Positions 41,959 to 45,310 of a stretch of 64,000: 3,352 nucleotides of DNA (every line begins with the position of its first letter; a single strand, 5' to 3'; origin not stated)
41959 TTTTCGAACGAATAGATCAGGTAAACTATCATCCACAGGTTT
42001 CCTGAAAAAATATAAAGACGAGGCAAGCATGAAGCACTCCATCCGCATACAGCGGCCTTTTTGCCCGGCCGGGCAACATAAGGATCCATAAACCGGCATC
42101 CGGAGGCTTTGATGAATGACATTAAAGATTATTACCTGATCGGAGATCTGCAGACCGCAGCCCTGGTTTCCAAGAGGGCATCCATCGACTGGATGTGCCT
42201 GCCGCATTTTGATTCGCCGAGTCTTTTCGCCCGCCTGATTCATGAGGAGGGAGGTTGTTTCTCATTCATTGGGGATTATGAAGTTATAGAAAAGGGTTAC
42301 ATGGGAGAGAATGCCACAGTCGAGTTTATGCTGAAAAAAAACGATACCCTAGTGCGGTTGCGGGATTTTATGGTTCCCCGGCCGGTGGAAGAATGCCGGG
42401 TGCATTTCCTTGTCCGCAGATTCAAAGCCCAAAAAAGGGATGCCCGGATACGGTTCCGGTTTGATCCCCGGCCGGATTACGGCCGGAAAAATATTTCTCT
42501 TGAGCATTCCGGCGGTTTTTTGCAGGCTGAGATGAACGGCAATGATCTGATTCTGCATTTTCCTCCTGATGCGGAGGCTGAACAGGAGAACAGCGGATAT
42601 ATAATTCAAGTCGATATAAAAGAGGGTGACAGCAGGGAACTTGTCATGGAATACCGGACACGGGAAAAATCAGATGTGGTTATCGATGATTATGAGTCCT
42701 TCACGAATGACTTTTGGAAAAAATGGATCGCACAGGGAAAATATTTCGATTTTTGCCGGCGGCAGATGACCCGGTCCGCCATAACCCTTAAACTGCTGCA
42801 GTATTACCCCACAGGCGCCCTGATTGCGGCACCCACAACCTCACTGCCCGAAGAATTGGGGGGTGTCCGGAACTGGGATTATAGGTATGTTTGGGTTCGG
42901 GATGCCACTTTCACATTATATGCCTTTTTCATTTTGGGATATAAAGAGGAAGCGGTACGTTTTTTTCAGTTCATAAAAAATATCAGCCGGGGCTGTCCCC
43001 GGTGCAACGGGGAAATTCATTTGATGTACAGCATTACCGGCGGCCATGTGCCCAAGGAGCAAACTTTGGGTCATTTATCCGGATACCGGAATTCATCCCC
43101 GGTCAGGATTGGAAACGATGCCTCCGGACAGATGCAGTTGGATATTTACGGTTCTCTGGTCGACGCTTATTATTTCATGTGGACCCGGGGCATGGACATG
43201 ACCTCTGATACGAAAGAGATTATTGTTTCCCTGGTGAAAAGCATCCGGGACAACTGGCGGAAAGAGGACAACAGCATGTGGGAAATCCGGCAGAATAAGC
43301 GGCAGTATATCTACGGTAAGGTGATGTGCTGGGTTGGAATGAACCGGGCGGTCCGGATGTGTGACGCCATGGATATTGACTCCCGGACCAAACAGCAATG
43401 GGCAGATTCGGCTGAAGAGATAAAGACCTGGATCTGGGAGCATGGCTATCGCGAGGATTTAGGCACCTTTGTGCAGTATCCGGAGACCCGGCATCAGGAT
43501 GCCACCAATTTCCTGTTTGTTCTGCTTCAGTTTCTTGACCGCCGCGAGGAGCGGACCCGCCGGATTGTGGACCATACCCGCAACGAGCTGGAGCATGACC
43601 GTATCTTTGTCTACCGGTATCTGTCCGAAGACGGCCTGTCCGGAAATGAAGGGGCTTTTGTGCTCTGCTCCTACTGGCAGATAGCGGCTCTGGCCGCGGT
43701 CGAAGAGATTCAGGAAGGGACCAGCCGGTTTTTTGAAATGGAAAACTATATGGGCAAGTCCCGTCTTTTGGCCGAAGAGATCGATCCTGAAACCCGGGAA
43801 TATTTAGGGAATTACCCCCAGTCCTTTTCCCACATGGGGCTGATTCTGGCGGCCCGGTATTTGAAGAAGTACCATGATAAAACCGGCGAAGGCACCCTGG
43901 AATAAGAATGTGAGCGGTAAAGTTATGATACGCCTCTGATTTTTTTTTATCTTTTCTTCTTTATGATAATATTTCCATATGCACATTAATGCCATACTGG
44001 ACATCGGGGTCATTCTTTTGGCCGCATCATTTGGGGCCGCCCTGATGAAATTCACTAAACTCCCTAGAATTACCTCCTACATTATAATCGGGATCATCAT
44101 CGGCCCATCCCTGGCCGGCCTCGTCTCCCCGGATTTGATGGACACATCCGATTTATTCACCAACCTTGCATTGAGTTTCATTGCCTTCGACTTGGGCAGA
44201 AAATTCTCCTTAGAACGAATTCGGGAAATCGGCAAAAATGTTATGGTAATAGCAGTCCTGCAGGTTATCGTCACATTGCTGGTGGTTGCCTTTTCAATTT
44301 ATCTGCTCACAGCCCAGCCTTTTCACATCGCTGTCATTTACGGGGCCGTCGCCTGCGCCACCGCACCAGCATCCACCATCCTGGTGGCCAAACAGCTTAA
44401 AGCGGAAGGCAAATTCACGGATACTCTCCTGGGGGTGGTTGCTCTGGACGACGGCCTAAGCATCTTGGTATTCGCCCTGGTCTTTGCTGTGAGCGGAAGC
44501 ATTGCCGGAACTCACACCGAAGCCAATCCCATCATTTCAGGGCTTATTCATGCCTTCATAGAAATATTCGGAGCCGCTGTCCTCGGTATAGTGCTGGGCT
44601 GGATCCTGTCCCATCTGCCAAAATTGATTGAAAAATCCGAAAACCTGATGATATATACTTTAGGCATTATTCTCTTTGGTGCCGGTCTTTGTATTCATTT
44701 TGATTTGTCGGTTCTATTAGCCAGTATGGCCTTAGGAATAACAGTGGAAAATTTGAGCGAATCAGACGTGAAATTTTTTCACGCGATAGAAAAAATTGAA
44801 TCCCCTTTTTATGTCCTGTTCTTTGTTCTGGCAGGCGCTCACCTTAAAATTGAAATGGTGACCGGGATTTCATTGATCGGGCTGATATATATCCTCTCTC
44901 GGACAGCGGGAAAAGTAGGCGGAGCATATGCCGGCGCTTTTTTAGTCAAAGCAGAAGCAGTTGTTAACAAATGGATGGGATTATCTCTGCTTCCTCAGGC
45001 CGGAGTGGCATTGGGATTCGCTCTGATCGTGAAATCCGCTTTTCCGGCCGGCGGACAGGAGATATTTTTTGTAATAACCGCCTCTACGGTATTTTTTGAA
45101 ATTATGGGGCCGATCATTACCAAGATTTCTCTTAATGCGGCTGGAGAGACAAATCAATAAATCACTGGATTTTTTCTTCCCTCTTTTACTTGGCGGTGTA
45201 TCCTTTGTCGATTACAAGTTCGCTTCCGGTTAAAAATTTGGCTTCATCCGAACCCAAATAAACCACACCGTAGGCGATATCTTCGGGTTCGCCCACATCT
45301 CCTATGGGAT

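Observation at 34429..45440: An 11-kb segment bounded by 81-bp direct repeats that duplicate the 3' end of a dehydratase gene, suggesting an island-like insertion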

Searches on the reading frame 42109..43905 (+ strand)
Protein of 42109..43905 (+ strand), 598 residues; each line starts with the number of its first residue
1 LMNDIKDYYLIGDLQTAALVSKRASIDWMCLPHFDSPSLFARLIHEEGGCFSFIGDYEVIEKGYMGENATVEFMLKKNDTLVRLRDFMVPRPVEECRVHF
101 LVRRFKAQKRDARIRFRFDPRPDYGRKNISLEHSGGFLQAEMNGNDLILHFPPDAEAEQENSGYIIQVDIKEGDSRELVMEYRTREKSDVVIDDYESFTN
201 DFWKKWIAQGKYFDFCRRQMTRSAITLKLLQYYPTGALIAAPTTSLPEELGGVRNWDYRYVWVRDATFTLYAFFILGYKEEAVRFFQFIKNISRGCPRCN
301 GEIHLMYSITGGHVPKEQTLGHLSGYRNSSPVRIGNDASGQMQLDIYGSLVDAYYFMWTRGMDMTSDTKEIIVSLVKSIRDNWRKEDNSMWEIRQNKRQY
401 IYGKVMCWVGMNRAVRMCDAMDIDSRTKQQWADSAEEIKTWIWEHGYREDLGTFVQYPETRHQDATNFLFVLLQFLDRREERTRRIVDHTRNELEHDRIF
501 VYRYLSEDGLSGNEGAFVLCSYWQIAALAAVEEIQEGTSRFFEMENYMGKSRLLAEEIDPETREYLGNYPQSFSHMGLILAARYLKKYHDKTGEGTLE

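Call 7: search_protein_families(library=pfam, proteins=[window:42109-43905:+])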
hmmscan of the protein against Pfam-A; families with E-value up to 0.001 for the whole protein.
window:42109-43905:+ (598 aa): 2 families
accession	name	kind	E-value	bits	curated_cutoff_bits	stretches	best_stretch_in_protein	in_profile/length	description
PF00723.27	Glyco_hydro_15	-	1.4e-60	205.9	22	2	219-528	6-329/427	Glycosyl hydrolases family 15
PF19291.4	TREH_N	-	1.6e-10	41.1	23.1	1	7-151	17-155/211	Trehalase-like, N-terminal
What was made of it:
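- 42109..43905 (+): GH15 / trehalase-like glycoside hydrolase. Pfam Glyco_hydro_15 and TREH_N (call 7).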

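Call 43: search_protein_families(library=ncbifam, max_evalue=0.1, proteins=[window:42109-43905:+])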
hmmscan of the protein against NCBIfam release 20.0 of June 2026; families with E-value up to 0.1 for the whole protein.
window:42109-43905:+ (598 aa): 4 families
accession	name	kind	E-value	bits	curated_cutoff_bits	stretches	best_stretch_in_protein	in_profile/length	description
NF041084.1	trehalase_H1_Arch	equivalog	4e-106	355.9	820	1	8-582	2-567/570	alpha,alpha-trehalase TreH1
NF041085.1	trehalase_H2_Arch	equivalog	8.3e-84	282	1000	2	187-585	179-576/579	alpha,alpha-trehalase TreH2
TIGR01577.1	oligosac_amyl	hypoth_equivalog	1e-11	44.2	820.7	1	172-465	203-476/616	oligosaccharide amylase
TIGR01535.1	glucan_glucosid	equivalog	0.02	13.3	741.9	1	218-301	254-336/662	glucan 1,4-alpha-glucosidase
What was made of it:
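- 42109..43905 (+): NCBIfam TreH1-like, below the cut-off (call 43).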

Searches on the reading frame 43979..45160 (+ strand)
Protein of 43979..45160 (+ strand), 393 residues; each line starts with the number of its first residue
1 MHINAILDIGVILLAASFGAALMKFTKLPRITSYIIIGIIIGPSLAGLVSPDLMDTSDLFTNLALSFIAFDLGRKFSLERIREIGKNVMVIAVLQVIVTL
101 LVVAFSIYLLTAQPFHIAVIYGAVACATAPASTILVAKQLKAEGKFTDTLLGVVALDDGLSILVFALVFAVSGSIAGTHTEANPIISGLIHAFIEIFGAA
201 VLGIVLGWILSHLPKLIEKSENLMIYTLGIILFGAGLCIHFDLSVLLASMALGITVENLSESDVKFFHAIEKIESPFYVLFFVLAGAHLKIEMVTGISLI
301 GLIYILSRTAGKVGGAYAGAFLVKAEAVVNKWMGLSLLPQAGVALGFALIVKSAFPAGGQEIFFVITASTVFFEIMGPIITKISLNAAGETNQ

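Call 7: search_protein_families(library=pfam, proteins=[window:43979-45160:+])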
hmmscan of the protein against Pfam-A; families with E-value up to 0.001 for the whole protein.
window:43979-45160:+ (393 aa): 2 families
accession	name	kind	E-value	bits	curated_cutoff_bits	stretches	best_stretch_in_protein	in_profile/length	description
PF00999.27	Na_H_Exchanger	-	5.8e-39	134.4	26.2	1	14-383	2-371/375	Sodium/hydrogen exchanger, transmembrane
PF03812.18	KdgT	-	0.00039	20.4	25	1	27-133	160-264/305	2-keto-3-deoxygluconate permease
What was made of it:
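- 43979..45160 (+): Cation/proton antiporter. Pfam Na_H_Exchanger (call 7).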

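Call 43: search_protein_families(library=ncbifam, max_evalue=0.1, proteins=[window:43979-45160:+])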
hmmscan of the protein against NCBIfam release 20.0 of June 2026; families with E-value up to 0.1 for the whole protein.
window:43979-45160:+ (393 aa): 5 families
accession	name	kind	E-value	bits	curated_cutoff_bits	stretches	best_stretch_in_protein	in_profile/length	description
TIGR00932.1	2a37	subfamily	7.6e-18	65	238.3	1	13-289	1-274/275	monovalent cation:proton antiporter-2 (CPA2) family protein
TIGR00831.1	a_cpa1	equivalog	1.7e-12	46.6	279.6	1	12-262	6-249/525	Na+/H+ antiporter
NF003716.0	PRK05326.1-3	equivalog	2.4e-08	32.9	355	1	5-373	7-374/499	potassium/proton antiporter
NF003715.0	PRK05326.1-2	equivalog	1.6e-06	26.7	309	1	7-258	9-258/595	potassium/proton antiporter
TIGR03082.1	Gneg_AbrB_dup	domain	0.00035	20.4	94.7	1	11-143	3-131/157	membrane protein AbrB duplication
